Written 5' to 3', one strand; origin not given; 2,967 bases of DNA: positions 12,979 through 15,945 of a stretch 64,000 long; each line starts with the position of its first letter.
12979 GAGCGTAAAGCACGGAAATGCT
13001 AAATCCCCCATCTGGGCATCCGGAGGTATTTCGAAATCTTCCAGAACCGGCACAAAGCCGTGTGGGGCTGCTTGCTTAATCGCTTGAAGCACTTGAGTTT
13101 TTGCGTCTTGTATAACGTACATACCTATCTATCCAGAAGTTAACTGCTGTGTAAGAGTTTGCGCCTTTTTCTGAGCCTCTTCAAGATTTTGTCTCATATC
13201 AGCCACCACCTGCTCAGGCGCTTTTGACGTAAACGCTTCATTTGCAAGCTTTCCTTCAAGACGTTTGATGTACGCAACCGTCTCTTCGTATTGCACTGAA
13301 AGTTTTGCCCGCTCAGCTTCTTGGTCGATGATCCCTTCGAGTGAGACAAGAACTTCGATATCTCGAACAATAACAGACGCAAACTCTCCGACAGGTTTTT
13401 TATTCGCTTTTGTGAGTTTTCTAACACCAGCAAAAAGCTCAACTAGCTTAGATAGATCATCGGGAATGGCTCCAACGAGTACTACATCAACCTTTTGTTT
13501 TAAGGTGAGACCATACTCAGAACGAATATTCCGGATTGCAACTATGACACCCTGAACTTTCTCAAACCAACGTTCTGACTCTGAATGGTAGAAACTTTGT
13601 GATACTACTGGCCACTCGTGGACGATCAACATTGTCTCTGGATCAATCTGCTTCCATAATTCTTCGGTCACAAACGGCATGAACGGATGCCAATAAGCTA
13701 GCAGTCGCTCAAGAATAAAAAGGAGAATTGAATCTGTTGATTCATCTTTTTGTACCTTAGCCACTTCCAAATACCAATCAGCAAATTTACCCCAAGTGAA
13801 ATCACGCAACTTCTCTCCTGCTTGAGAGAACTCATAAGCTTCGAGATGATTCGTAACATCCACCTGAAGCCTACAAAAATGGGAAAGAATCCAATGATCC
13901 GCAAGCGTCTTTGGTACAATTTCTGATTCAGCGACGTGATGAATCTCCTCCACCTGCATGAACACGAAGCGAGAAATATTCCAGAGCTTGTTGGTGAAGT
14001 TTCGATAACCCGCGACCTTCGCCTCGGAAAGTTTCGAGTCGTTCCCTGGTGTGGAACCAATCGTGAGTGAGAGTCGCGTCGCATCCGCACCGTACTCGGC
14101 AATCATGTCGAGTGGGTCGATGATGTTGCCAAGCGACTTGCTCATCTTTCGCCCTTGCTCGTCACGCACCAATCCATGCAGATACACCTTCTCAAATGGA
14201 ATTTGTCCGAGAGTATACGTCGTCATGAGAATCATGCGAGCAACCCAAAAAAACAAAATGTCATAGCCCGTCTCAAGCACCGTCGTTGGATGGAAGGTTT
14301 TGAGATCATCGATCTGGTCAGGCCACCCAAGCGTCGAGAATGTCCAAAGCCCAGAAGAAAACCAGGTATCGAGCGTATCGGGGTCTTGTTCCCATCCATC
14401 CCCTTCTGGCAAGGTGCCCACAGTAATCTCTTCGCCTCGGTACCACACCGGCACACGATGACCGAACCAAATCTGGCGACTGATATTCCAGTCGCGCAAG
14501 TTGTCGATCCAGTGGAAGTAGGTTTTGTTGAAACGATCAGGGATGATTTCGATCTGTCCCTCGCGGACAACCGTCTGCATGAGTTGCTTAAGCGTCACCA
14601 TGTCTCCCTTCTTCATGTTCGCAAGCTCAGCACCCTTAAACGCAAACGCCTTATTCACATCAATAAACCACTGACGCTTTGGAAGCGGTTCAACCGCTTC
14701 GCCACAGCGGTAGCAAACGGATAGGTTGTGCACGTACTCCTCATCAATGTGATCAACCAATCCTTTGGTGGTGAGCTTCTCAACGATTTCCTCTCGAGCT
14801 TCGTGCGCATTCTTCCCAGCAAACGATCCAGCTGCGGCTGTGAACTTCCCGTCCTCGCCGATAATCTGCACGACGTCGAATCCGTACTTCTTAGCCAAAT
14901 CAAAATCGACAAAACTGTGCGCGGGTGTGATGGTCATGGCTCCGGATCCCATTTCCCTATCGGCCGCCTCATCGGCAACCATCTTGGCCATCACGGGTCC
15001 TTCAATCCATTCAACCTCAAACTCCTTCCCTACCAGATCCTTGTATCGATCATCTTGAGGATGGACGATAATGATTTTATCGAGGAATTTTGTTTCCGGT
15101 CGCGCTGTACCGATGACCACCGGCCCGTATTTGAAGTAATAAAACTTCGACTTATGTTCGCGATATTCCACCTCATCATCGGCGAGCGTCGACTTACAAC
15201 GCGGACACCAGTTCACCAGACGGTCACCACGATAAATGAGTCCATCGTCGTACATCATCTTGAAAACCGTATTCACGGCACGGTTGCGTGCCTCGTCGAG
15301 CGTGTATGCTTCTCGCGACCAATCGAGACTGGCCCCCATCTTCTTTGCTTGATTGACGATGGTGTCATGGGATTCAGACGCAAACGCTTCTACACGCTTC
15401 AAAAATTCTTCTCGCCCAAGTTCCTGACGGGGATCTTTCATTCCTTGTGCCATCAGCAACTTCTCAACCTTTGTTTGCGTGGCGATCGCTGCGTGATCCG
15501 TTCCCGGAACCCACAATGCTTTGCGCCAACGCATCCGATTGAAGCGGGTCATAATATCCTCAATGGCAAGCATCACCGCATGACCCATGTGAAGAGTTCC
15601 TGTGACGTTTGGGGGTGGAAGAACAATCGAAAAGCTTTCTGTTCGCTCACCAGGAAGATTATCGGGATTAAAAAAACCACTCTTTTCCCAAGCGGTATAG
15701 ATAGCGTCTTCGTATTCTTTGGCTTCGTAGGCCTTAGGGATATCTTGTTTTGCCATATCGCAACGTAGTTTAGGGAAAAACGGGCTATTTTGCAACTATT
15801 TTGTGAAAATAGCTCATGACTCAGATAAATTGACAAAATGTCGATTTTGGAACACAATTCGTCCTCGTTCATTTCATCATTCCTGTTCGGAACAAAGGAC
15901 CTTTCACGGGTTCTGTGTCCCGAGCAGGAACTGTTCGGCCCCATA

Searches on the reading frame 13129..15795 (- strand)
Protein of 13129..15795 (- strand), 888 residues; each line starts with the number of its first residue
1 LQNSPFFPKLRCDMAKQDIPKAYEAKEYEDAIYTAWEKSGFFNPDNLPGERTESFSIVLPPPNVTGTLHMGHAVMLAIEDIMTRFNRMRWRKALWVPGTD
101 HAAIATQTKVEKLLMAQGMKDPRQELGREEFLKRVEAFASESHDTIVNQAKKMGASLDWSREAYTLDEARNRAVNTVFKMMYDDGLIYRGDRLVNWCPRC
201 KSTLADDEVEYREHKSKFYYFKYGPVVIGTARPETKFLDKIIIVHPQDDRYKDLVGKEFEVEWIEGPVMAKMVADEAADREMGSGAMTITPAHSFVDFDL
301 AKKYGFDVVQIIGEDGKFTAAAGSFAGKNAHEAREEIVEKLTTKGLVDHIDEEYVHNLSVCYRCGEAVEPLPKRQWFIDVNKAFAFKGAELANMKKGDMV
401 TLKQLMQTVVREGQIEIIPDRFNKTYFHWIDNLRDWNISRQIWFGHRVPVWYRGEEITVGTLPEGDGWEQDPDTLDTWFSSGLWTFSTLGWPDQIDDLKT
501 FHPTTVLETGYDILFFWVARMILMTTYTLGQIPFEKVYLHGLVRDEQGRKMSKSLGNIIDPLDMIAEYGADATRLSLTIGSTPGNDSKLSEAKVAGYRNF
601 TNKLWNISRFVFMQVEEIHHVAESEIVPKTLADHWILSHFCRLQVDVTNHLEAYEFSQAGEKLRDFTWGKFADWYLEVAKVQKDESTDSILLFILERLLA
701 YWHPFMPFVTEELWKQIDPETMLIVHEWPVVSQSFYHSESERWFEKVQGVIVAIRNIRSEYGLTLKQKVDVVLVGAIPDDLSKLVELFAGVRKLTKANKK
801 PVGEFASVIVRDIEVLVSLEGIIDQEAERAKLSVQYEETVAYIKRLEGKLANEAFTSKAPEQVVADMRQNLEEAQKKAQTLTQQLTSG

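Call 9: search_protein_families(library=pfam, proteins=[window:13129-15795:-], max_evalue=0.001)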
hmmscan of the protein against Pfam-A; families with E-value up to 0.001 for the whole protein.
window:13129-15795:- (888 aa): 4 families
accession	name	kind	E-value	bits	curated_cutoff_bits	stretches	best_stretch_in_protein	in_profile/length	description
PF00133.28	tRNA-synt_1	-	4.7e-125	418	22.7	2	32-456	2-251/414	tRNA synthetases class I (I, L, M and V)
PF08264.19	Anticodon_1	-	1.1e-32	113.3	25.1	1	633-772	1-147/148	Anticodon-binding domain of tRNA ligase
PF09334.17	tRNA-synt_1g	-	1.8e-19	70.2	20.1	2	62-210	8-136/391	tRNA synthetases class I (M)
PF10458.14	Val_tRNA-synt_C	-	4.1e-12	46.6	25.9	1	825-886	2-63/66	Valyl tRNA synthetase tRNA binding arm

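Call 28: list_cluster_members(proteins=[window:13129-15795:-, window:11416-13122:-, window:4995-6284:-, window:42667-43725:+, window:47707-48708:+, window:32567-33874:-, window:62980-63549:+, window:51538-53454:+])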
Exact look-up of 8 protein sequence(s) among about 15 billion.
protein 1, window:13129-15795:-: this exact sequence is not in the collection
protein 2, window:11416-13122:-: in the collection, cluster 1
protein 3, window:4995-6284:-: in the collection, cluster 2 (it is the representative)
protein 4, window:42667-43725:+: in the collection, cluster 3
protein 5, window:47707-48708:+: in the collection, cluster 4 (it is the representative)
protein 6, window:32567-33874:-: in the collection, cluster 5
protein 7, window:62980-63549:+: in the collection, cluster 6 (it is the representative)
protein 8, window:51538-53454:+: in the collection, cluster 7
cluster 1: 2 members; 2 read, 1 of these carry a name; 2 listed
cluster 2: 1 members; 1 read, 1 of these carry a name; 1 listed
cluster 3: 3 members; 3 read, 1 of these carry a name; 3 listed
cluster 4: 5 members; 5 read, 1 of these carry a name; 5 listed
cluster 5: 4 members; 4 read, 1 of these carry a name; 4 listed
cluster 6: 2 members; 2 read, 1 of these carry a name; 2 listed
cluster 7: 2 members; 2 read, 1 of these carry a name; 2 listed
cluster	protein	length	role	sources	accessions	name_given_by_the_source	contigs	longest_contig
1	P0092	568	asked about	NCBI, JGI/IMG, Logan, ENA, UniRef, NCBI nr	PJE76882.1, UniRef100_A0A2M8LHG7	arginine--tRNA ligase [Candidatus Uhrbacteria bacterium ... | Arginine--tRNA ligase n=1 Tax=Candidatus Uhrbacteria bacterium ... | MAG: arginine--tRNA ligase [Candidatus Uhrbacteria bacterium ...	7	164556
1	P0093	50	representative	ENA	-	-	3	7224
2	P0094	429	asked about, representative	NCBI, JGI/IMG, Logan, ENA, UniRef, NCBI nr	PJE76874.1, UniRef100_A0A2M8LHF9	transcription termination/antitermination protein NusA [Candidatus Uhrbacteria bacterium ... | Transcription termination/antitermination protein NusA n=1 Tax=Candidatus Uhrbacteria ... | MAG: transcription termination/antitermination protein NusA [Candidatus Uhrbacteria ...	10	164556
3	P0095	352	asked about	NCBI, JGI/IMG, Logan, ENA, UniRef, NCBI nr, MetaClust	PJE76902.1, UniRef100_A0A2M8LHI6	NeuB family protein [Candidatus Uhrbacteria bacterium CG10_big_fil_rev_8_21_14_0_10_48_16] | NeuB family protein n=1 Tax=Candidatus Uhrbacteria bacterium ... | MAG: NeuB family protein [Candidatus Uhrbacteria bacterium ...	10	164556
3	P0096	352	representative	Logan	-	-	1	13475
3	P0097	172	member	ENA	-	-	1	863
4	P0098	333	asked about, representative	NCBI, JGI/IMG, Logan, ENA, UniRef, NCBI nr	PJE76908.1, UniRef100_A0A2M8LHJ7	GDP-mannose 4,6-dehydratase [Candidatus Uhrbacteria bacterium ... | GDP-mannose 4,6-dehydratase n=1 Tax=Candidatus Uhrbacteria bacterium ... | MAG: GDP-mannose 4,6-dehydratase [Candidatus Uhrbacteria bacterium ...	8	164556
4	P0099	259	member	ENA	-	-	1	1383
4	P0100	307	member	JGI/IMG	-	-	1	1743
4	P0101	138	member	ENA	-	-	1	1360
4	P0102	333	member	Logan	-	-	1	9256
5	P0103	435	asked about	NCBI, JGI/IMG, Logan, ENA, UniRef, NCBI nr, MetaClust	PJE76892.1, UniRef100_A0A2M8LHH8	hypothetical protein COV05_01705 [Candidatus Uhrbacteria bacterium ... | Bacterial sugar transferase domain-containing protein n=1 Tax=Candidatus Uhrbacteria ... | MAG: hypothetical protein COV05_01705 [Candidatus Uhrbacteria bacterium ...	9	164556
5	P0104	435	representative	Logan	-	-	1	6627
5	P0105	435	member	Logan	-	-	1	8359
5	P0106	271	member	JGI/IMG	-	-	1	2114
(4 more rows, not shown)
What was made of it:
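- Tried and rejected: *O-antigen reading.* Set aside once the host was identified (call 28).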
